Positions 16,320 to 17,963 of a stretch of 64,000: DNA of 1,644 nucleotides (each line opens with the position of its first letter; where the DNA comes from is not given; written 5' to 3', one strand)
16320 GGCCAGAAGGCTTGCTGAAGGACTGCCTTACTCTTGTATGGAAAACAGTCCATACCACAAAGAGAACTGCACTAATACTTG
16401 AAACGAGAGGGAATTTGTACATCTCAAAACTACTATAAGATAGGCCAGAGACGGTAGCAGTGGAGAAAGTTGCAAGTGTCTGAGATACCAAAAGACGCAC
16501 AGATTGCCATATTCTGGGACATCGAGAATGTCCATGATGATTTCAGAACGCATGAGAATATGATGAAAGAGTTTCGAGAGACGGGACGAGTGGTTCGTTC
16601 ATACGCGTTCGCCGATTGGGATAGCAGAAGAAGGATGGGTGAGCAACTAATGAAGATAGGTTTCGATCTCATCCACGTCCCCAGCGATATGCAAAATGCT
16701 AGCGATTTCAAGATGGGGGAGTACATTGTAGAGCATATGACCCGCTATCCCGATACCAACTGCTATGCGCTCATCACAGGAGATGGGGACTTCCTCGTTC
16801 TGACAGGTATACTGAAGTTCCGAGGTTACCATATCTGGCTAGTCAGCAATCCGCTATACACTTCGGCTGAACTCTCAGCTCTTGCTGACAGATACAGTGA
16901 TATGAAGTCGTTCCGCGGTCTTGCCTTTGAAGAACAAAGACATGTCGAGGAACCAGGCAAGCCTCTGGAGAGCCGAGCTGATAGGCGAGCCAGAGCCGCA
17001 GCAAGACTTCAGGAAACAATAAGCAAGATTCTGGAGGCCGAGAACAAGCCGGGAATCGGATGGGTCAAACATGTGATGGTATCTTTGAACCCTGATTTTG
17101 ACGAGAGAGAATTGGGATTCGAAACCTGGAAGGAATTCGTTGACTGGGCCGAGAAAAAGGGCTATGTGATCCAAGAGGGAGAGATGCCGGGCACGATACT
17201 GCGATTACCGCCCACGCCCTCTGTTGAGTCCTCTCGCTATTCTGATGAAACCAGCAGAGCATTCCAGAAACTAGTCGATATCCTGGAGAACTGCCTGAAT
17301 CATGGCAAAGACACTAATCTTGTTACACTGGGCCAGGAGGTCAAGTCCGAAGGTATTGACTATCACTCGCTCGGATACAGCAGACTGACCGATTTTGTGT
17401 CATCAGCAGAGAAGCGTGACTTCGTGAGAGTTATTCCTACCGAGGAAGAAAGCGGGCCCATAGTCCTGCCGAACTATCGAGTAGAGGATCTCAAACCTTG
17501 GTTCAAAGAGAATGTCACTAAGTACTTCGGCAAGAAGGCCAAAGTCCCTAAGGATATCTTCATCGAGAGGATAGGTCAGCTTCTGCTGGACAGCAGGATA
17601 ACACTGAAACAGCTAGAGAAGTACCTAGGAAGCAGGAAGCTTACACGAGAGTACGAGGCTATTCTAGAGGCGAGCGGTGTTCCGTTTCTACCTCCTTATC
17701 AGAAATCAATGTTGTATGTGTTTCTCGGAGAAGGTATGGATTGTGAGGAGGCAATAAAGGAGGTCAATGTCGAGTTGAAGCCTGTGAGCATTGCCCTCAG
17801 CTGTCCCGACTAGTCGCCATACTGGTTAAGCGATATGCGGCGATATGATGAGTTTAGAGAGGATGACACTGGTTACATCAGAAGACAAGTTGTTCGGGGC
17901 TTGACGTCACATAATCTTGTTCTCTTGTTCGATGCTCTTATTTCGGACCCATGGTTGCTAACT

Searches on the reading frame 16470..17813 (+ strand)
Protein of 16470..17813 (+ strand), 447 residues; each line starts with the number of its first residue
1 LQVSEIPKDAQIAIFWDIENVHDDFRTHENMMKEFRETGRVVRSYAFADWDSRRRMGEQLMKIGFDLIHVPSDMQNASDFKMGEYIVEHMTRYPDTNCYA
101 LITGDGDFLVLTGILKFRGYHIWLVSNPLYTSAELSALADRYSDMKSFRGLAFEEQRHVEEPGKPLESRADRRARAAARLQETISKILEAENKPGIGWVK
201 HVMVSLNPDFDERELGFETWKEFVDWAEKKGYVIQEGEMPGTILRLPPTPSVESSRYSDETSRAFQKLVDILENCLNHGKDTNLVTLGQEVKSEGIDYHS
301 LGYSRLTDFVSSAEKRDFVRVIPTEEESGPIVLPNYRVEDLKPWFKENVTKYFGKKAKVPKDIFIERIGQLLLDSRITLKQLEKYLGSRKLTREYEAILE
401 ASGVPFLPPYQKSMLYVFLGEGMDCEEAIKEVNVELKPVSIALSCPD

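Call 10: search_protein_families(library=pfam, proteins=[window:16470-17813:+], max_evalue=0.001)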
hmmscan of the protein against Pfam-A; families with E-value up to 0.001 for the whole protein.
window:16470-17813:+ (447 aa): 2 families
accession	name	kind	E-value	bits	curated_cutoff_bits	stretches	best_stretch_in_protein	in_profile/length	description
PF01936.24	NYN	-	1.7e-17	64.7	24.2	1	12-144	2-143/145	NYN domain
PF12872.13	OST-HTH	-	2.3e-07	31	23.8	0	266-312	7-54/71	OST-HTH/LOTUS domain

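Call 77: search_protein_families(library=padloc, proteins=[window:16470-17813:+], max_evalue=0.01)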
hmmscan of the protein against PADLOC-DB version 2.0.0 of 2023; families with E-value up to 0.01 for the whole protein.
window:16470-17813:+ (447 aa): 0 families
